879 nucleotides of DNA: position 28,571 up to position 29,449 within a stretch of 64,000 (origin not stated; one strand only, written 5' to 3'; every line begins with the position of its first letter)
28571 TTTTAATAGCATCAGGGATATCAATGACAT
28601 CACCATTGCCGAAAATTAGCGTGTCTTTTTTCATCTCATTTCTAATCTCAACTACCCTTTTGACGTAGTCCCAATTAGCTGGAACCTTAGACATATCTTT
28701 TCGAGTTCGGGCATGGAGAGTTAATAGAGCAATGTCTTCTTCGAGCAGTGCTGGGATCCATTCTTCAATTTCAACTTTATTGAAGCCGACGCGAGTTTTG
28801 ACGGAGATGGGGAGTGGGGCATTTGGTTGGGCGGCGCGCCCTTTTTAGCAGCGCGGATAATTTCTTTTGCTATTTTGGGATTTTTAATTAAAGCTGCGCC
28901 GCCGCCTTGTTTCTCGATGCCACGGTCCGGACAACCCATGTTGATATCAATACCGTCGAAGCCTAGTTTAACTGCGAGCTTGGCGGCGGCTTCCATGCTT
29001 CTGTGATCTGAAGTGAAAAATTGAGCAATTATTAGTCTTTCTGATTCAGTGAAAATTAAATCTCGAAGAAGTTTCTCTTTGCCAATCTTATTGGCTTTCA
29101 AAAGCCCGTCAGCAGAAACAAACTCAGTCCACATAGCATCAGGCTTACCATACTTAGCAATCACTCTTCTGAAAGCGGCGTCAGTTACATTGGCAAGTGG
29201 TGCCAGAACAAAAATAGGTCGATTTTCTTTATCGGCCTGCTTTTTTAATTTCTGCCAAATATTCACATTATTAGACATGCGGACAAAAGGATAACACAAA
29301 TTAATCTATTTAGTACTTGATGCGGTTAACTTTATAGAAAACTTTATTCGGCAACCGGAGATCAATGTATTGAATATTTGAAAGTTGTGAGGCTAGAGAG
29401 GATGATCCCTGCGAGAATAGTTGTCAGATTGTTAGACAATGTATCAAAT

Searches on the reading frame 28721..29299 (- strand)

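Call 55: search_protein_families(library=pfam, proteins=[window:28721-29299:-], max_evalue=0.001)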
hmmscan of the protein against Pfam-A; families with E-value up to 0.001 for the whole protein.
window:28721-29299:- (192 aa): 1 family
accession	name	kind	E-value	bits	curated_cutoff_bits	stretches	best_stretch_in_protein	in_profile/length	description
PF01207.24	Dus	-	1.1e-26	94.2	20.4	1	32-154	2-120/311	Dihydrouridine synthase (Dus)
